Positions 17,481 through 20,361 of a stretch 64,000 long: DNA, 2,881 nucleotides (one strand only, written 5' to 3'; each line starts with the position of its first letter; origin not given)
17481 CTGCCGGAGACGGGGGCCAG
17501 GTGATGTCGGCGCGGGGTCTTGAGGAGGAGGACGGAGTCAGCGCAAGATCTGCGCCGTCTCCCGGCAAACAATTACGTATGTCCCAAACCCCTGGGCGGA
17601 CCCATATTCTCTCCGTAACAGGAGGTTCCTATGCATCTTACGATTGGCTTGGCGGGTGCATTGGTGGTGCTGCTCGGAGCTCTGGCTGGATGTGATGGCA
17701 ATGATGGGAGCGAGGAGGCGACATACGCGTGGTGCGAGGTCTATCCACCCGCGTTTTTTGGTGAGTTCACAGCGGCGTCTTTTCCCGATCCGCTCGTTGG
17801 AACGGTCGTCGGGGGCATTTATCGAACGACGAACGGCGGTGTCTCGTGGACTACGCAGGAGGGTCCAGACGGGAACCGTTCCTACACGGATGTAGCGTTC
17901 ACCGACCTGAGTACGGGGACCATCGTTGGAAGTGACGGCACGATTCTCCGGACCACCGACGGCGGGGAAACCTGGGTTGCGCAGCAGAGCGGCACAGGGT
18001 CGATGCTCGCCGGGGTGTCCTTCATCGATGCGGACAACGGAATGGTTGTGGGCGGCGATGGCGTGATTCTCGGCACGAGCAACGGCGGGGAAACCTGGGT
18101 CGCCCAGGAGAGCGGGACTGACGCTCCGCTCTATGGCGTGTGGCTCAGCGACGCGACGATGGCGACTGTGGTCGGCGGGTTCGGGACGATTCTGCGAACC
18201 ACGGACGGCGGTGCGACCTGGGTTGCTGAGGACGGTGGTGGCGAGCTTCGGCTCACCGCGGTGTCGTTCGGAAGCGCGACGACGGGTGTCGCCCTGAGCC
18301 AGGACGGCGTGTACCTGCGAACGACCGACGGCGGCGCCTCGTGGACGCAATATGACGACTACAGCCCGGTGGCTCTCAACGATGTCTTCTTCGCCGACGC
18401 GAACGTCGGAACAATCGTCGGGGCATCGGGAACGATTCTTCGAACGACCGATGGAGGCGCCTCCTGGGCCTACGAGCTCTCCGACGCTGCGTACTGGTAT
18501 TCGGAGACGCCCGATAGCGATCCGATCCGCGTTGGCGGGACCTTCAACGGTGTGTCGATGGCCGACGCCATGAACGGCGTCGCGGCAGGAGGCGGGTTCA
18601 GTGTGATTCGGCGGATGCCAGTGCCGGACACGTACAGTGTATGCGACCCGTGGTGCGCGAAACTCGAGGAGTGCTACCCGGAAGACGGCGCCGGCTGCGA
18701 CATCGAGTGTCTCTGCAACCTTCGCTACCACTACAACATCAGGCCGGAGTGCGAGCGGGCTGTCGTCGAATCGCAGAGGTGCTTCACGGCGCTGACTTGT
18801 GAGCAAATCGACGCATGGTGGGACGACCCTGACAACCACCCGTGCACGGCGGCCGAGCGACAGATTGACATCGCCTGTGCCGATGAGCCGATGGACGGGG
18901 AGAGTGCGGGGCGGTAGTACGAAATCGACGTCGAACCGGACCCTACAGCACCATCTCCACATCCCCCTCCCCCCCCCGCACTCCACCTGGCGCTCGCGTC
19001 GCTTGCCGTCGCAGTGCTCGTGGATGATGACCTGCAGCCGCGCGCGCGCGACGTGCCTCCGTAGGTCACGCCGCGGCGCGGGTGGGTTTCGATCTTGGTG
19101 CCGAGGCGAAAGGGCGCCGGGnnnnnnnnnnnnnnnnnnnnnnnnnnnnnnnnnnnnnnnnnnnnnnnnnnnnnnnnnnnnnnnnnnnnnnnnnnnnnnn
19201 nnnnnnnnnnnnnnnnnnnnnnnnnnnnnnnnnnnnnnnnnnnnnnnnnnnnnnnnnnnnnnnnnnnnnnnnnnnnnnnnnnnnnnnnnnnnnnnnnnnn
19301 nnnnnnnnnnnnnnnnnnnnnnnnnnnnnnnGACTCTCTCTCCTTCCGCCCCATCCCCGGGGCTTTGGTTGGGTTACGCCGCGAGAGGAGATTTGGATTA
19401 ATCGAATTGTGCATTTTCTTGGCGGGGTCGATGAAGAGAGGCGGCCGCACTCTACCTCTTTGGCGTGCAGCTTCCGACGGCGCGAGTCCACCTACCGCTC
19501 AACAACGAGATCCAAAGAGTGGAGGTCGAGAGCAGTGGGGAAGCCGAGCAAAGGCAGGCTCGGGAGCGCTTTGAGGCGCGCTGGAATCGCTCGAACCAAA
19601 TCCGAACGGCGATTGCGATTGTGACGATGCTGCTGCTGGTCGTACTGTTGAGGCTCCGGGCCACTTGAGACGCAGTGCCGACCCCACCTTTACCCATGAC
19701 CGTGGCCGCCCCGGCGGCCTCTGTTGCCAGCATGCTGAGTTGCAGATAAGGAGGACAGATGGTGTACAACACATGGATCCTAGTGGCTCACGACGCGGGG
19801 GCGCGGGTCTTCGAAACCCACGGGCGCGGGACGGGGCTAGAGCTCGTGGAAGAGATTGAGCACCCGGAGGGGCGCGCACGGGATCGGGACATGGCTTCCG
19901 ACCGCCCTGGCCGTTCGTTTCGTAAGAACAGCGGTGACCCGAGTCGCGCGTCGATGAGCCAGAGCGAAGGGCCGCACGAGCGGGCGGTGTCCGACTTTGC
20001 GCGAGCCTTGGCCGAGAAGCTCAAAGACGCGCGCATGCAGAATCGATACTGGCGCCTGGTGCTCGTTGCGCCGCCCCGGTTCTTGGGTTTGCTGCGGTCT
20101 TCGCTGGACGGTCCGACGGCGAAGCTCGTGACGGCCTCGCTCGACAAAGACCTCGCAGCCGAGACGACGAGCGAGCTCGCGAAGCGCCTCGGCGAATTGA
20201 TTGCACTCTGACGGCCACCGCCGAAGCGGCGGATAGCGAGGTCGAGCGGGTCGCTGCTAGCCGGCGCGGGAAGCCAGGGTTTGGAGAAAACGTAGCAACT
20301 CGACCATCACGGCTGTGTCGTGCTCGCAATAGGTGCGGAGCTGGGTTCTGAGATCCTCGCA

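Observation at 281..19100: Seven co-oriented, nested relics of one helicase 3' end partition the first 19 kb into cassettes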

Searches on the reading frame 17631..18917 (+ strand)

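Call 10: search_protein_families(library=pfam, proteins=[window:17631-18917:+], max_evalue=0.01)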
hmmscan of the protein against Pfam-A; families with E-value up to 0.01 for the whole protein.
window:17631-18917:+ (428 aa): 3 families
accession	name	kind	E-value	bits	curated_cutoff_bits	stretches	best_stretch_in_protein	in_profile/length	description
PF14870.12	PSII_BNR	-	5.2e-23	82.2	27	3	85-157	20-95/303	Photosynthesis system II assembly factor YCF48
PF02012.26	BNR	-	7.9e-10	37.7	27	0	107-115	2-10/12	BNR/Asp-box repeat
PF15902.12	Sortilin-Vps10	-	4.8e-06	26.1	33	0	63-121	3-63/446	Sortilin, neurotensin receptor 3,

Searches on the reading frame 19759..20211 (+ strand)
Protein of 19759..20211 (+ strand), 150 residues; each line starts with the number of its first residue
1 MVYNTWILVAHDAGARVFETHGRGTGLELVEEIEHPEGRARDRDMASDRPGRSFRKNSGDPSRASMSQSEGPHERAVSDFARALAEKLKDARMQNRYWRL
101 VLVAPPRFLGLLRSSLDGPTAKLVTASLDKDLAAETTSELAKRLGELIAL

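Call 10: search_protein_families(library=pfam, proteins=[window:19759-20211:+], max_evalue=0.01)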
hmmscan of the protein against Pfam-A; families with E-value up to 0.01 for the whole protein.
window:19759-20211:+ (150 aa): 3 families
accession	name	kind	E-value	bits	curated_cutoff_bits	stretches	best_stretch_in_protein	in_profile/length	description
PF10116.14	Host_attach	-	5.4e-40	137.6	26.7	1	6-144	1-138/138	Protein required for attachment to host cells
PF18856.6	baeRF_family12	-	3.2e-33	115.7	27.7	1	4-144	1-138/138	Bacterial archaeo-eukaryotic release factor family 12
PF18854.6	baeRF_family10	-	8.3e-06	26.6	27.1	1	6-141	17-135/143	Bacterial archaeo-eukaryotic release factor family 10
